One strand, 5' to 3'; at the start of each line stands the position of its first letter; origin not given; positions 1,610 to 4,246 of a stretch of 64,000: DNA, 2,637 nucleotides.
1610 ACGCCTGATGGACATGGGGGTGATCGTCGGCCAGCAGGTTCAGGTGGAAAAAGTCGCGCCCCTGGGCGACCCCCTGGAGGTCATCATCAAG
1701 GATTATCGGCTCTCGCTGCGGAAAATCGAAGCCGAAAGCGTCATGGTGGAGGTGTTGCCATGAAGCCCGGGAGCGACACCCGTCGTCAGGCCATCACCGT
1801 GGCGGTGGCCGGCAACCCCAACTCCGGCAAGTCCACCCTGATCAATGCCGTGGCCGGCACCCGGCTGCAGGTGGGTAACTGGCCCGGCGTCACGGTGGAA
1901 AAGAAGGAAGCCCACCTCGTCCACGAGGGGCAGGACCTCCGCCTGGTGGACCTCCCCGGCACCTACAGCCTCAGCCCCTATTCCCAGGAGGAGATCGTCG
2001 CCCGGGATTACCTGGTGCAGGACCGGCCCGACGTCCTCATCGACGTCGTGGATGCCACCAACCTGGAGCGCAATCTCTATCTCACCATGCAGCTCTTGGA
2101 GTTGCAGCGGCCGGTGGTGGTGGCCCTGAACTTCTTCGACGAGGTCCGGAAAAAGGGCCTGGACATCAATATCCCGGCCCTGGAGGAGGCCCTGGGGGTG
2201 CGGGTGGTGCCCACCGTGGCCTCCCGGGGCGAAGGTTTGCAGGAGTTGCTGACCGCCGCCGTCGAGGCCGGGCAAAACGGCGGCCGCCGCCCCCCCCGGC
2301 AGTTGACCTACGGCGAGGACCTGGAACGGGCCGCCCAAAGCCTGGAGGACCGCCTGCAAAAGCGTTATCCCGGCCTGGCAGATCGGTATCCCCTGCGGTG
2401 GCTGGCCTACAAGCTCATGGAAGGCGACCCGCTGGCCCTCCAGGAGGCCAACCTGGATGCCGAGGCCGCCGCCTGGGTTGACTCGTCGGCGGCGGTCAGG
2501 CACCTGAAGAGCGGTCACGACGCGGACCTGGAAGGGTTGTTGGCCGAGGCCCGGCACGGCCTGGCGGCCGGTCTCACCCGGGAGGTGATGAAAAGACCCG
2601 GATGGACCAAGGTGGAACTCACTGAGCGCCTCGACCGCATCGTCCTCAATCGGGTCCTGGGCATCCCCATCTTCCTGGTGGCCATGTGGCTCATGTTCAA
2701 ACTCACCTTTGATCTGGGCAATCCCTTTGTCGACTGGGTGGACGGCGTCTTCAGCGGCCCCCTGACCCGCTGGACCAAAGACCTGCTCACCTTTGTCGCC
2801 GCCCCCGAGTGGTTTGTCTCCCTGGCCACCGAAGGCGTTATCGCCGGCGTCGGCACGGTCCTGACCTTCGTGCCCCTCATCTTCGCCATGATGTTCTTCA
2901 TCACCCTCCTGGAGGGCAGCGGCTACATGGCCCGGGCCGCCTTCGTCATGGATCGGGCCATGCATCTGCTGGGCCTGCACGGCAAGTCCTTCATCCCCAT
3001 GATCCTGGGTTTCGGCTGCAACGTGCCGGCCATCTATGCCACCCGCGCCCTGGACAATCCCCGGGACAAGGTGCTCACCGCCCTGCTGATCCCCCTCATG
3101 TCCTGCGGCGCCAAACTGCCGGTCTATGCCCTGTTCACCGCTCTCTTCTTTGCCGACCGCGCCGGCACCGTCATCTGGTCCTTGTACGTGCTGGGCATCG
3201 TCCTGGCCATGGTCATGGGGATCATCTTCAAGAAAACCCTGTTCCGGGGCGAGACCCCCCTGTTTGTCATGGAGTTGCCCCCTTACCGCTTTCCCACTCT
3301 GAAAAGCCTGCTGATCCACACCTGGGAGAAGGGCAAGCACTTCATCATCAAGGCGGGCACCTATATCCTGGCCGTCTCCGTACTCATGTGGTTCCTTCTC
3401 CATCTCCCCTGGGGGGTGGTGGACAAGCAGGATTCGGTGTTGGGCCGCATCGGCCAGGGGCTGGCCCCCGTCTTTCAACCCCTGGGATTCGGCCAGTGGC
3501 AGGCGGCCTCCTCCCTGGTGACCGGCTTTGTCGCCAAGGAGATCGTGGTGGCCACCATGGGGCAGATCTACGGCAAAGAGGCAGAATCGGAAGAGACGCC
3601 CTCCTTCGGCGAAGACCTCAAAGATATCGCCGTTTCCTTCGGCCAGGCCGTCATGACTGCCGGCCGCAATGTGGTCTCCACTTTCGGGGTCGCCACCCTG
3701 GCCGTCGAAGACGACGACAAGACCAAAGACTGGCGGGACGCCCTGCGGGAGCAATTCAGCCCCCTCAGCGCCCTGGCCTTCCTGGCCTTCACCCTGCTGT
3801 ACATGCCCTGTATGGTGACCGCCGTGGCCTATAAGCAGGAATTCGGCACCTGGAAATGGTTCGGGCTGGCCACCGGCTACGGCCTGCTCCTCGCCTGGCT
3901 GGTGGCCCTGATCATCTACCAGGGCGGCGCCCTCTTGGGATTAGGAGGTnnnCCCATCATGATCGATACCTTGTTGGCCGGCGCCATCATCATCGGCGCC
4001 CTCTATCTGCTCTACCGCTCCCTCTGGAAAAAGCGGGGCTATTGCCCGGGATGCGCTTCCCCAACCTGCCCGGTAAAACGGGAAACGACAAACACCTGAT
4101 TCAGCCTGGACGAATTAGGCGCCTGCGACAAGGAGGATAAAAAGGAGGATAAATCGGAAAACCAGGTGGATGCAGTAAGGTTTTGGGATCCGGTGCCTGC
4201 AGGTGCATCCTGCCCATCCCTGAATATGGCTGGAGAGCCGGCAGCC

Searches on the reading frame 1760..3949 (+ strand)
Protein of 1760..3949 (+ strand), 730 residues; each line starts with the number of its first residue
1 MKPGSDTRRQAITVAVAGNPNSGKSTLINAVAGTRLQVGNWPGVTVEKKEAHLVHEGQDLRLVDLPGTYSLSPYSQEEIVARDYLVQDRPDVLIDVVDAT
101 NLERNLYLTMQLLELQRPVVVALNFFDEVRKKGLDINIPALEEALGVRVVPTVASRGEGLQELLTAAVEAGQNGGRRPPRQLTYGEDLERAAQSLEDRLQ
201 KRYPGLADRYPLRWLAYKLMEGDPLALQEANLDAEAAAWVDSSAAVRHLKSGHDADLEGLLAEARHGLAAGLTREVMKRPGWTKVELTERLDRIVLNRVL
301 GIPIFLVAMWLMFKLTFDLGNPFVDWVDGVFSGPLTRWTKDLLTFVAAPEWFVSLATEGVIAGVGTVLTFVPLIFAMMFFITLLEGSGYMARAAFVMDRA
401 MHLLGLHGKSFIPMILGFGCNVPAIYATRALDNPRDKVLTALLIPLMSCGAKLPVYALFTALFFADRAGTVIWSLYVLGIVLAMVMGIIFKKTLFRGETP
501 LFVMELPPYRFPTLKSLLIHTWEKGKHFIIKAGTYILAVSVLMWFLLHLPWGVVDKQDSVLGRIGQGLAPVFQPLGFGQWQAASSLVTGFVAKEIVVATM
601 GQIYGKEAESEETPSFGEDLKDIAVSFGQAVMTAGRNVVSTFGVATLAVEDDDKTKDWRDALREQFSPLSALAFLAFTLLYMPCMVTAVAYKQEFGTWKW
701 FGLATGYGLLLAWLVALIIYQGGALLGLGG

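Call 4: search_protein_families(library=pfam, proteins=[window:1760-3949:+], max_evalue=1)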
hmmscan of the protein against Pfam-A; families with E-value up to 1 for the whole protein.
window:1760-3949:+ (730 aa): 14 families
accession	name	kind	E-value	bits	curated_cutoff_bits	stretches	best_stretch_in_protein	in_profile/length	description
PF02421.24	FeoB_N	-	1.4e-65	220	27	1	13-166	2-155/156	Ferrous iron transport protein B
PF07670.19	Gate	-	1.7e-47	160.6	29.6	2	367-461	1-102/104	Nucleoside recognition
PF07664.17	FeoB_C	-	2.3e-22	78.9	26.6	1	472-524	1-54/54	Ferrous iron transport protein B C terminus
PF01926.29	MMR_HSR1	-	4.9e-21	75.4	21.9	1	13-124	1-112/113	50S ribosome-binding GTPase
PF17910.6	FeoB_Cyto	-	4.2e-16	59.6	23.4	1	184-278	1-90/90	FeoB cytosolic helical domain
PF00009.33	GTP_EFTU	-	4.4e-05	23.6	26.5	1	43-169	54-184/188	Elongation factor Tu GTP binding domain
PF00350.29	Dynamin_N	-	0.00012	22.6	27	1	14-37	1-25/168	Dynamin family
PF04548.22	AIG1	-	0.0068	16.2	27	1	13-103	2-97/212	AIG1 family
PF09439.16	SRPRB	-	0.015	15.1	25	1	13-111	5-94/178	Signal recognition particle receptor beta subunit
PF13555.12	AAA_29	-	0.057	13.6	27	1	13-31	24-42/61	P-loop containing region of AAA domain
PF03029.23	ATP_bind_1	-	0.063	13.5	27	0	55-134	88-172/240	Conserved hypothetical ATP binding protein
PF03308.22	MeaB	-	0.1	12.1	23.1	0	10-33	32-55/273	Methylmalonyl Co-A mutase-associated GTPase MeaB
PF13481.12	AAA_25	-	0.11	12.6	27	1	12-50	34-74/195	AAA domain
PF25683.1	URGCP_GTPase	-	0.4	9.8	55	1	10-39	188-217/396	URGCP-like GTPase domain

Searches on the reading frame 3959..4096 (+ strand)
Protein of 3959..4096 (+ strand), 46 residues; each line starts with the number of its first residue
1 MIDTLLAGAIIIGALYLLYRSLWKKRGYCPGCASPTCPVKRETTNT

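Call 4: search_protein_families(library=pfam, proteins=[window:3959-4096:+], max_evalue=1)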
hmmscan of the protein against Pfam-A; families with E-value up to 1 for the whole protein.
window:3959-4096:+ (46 aa): 3 families
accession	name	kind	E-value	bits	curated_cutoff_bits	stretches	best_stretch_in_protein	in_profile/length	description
PF12669.12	FeoB_associated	-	0.00025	21.7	27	1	4-37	2-43/44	FeoB-associated Cys-rich membrane protein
PF22765.1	DUF7010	-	0.19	12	27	1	6-29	106-129/172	Family of unknown function (DUF7010)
PF19628.4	DUF6132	-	0.34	11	23.2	1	6-39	8-35/60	Family of unknown function (DUF6132)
